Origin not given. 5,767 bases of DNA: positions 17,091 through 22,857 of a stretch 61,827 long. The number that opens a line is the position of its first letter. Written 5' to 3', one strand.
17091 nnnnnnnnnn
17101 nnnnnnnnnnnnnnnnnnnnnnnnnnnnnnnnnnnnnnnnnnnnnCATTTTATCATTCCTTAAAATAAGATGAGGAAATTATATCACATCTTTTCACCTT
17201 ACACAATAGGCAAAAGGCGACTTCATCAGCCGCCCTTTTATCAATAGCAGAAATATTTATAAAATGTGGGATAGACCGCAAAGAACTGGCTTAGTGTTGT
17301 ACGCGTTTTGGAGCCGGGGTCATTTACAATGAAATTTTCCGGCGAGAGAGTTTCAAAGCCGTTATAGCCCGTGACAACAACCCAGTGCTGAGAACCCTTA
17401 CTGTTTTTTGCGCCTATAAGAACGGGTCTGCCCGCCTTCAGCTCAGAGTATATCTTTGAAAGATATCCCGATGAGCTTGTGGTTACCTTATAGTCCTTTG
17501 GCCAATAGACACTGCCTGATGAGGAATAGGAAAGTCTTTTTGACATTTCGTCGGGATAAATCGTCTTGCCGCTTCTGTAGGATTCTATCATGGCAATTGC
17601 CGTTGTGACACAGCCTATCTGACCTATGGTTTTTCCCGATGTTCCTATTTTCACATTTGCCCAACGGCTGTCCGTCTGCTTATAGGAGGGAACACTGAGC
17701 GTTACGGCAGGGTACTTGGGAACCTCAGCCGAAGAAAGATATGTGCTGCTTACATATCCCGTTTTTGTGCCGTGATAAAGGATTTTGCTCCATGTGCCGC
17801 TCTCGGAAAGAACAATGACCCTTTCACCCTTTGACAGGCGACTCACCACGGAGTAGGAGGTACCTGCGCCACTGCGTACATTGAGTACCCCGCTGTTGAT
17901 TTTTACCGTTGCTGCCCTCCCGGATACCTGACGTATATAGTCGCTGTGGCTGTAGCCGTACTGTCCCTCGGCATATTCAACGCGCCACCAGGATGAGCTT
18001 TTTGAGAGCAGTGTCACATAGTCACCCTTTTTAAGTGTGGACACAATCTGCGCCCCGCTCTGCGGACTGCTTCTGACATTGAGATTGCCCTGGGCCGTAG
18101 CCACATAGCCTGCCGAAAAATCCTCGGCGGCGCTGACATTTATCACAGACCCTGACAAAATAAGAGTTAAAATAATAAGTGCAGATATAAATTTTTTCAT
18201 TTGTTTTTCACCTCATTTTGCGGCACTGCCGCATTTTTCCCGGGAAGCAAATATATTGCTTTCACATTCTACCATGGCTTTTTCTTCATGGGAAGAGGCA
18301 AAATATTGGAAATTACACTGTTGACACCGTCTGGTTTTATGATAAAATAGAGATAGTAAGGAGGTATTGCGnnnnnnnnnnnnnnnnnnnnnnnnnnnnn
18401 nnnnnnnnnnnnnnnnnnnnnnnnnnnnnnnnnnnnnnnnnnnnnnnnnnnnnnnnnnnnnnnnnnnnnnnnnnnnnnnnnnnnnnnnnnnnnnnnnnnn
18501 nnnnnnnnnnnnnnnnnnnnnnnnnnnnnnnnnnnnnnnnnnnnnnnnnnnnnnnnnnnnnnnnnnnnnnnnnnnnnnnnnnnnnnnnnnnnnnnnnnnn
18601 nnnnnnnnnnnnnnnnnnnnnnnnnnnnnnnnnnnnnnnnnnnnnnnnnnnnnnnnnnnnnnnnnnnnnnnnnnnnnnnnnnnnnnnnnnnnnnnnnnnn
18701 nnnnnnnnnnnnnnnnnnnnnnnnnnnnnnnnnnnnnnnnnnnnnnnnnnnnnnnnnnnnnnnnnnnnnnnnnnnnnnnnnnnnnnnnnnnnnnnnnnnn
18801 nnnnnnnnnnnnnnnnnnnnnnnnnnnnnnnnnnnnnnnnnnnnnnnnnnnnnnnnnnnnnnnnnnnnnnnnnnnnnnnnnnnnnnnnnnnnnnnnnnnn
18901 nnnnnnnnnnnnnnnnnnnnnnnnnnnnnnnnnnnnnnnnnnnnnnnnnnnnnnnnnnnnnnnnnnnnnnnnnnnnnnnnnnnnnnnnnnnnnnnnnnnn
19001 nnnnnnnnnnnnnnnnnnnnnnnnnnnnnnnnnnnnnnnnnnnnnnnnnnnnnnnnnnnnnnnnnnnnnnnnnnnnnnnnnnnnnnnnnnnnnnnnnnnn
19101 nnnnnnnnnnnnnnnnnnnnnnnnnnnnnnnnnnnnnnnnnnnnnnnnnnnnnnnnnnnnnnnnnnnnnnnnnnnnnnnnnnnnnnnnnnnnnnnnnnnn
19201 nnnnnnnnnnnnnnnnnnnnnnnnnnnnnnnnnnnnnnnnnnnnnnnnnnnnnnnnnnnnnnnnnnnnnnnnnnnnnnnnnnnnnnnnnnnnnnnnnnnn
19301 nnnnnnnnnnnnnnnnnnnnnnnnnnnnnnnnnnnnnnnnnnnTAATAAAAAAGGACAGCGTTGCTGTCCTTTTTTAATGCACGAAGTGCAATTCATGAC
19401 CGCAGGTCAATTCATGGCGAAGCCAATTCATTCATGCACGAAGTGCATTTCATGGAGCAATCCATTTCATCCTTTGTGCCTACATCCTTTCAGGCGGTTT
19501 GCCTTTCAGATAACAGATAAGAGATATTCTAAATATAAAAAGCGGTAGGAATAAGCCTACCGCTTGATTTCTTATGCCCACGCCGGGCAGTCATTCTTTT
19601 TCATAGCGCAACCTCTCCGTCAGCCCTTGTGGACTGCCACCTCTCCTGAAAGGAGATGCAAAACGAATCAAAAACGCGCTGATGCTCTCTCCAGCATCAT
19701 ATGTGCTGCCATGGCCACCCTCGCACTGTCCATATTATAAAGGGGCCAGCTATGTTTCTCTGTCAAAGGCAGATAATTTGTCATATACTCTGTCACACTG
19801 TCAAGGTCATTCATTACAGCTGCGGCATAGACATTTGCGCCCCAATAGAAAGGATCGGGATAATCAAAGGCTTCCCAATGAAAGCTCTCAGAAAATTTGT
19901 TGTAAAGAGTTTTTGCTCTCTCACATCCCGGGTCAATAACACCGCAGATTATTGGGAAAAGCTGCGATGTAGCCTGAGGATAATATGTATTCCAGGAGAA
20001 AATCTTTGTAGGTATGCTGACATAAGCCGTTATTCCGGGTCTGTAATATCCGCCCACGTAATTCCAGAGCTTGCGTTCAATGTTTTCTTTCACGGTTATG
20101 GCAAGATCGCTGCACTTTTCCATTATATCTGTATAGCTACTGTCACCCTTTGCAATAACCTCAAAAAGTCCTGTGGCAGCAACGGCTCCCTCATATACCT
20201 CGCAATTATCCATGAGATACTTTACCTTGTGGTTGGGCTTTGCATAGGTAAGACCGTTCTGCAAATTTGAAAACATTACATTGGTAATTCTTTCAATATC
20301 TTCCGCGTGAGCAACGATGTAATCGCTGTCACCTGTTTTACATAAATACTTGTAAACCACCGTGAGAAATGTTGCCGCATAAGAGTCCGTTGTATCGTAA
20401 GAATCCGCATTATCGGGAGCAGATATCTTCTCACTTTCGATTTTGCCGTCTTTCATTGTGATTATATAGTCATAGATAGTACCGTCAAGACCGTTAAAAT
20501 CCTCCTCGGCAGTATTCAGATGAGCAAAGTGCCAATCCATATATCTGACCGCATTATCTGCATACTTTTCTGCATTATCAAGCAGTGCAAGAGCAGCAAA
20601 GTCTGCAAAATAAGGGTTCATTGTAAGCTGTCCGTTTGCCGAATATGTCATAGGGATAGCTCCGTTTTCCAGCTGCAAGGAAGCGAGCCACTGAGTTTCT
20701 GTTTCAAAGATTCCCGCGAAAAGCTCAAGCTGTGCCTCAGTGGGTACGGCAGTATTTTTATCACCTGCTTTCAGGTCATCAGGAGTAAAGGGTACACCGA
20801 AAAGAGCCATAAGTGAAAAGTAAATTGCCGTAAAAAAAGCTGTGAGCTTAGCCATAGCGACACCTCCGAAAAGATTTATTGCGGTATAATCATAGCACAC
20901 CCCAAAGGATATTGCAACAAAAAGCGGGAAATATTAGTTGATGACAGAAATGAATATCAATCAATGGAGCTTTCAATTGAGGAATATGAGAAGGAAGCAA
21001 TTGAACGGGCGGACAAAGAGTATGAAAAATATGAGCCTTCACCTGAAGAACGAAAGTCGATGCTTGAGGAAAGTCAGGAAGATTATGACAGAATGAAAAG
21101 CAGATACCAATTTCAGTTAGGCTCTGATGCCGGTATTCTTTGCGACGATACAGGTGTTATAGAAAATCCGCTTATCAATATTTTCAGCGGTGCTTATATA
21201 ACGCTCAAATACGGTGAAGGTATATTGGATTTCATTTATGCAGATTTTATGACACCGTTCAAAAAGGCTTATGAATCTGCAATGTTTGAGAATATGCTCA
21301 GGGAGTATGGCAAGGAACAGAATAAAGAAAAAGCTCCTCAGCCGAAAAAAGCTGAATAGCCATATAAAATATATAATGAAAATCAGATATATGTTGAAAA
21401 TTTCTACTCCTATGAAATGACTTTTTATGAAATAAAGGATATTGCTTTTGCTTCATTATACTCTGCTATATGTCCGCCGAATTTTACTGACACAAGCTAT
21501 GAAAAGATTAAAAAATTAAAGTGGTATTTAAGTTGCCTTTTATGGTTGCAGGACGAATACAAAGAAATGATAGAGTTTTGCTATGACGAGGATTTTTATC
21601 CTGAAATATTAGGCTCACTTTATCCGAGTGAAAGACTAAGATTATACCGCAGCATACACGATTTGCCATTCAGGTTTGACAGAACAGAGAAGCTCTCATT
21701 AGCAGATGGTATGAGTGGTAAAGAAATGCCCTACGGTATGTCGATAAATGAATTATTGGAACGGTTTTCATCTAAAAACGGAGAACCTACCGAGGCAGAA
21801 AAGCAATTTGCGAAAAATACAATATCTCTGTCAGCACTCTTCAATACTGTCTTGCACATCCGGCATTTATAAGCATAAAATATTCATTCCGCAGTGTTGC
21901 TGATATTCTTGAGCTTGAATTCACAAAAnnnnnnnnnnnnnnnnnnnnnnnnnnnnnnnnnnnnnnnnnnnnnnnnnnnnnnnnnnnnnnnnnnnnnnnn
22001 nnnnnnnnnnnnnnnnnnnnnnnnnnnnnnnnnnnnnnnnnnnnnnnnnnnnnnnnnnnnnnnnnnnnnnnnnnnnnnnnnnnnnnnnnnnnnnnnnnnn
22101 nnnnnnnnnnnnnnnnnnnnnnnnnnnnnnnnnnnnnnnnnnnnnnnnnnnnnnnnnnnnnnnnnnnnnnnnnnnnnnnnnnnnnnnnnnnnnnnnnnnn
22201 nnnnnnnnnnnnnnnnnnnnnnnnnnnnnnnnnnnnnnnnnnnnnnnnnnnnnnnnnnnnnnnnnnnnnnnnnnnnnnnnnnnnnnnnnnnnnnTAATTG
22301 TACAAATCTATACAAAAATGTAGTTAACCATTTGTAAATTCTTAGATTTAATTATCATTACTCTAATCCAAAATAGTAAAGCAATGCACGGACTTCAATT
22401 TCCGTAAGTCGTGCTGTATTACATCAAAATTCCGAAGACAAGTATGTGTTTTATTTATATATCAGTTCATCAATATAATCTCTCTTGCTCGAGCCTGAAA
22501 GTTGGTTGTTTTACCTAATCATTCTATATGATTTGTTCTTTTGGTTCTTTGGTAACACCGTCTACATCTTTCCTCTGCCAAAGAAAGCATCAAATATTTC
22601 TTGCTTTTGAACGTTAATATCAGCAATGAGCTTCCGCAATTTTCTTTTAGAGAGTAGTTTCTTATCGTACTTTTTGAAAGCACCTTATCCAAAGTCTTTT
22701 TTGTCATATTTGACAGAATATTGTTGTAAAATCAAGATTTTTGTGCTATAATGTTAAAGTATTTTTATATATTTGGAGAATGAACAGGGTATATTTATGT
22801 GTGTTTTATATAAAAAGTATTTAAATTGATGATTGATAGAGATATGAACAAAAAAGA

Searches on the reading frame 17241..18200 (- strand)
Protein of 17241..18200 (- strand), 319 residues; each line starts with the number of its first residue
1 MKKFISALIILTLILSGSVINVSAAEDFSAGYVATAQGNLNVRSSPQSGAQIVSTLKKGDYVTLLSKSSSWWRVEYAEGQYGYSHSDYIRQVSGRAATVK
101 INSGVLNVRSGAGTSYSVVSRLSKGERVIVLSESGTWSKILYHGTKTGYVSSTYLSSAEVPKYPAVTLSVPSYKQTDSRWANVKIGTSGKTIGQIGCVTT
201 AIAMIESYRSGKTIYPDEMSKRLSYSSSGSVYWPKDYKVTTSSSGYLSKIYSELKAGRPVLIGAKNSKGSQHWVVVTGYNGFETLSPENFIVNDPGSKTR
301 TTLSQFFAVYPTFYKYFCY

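Call 10: search_protein_families(library=pfam, proteins=[window:17241-18200:-], max_evalue=0.01)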
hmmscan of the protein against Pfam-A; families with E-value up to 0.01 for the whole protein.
window:17241-18200:- (319 aa): 9 families
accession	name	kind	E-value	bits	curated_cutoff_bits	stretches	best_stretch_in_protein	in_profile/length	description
PF08239.17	SH3_3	-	4.1e-28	97.8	27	2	105-156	2-54/54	Bacterial SH3 domain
PF06347.19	SH3_4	-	1.2e-12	47.8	24.1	2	38-86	3-51/56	Bacterial SH3 domain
PF13529.12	Peptidase_C39_2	-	7.3e-12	46.5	24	1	168-295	1-142/143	Peptidase_C39 like family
PF00018.34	SH3_1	-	5.7e-08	32.7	22.9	1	55-83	15-45/48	SH3 domain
PF12385.14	Peptidase_C70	-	1.1e-06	29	19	1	195-306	18-136/141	Papain-like cysteine protease AvrRpt2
PF07653.23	SH3_2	-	3.8e-06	26.9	21.8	1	55-90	17-53/55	Variant SH3 domain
PF01640.23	Peptidase_C10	-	9e-06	26.5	26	1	216-281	115-176/194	Peptidase C10 family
PF18348.7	SH3_16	-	0.00025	21.2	25.8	0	42-83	1-43/49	Bacterial dipeptidyl-peptidase Sh3 domain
PF14604.12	SH3_9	-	0.0048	17.2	30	0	56-83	15-42/49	Variant SH3 domain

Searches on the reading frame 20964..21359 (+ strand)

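Call 10: search_protein_families(library=pfam, proteins=[window:20964-21359:+], max_evalue=0.01)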
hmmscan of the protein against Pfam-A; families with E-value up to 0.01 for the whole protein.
window:20964-21359:+ (131 aa): 1 family
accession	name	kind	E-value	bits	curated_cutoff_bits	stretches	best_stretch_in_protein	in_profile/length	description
PF24211.1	DUF7432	-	0.0096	16.7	27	0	23-50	66-93/120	Family of unknown function (DUF7432)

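Call 12: search_protein_families(library=padloc, proteins=[window:20964-21359:+], max_evalue=0.01)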
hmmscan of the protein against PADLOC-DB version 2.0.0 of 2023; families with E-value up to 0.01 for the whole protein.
window:20964-21359:+ (131 aa): 0 families

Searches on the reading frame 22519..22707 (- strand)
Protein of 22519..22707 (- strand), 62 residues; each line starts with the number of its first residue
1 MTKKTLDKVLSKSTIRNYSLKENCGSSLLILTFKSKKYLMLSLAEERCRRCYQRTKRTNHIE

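Call 10: search_protein_families(library=pfam, proteins=[window:22519-22707:-], max_evalue=0.01)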
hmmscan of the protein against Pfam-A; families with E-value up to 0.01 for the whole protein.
window:22519-22707:- (62 aa): 1 family
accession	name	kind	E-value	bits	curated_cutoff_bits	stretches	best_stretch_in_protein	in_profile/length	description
PF13691.12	Lactamase_B_4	-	0.0064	16.6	27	1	26-61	12-47/63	tRNase Z endonuclease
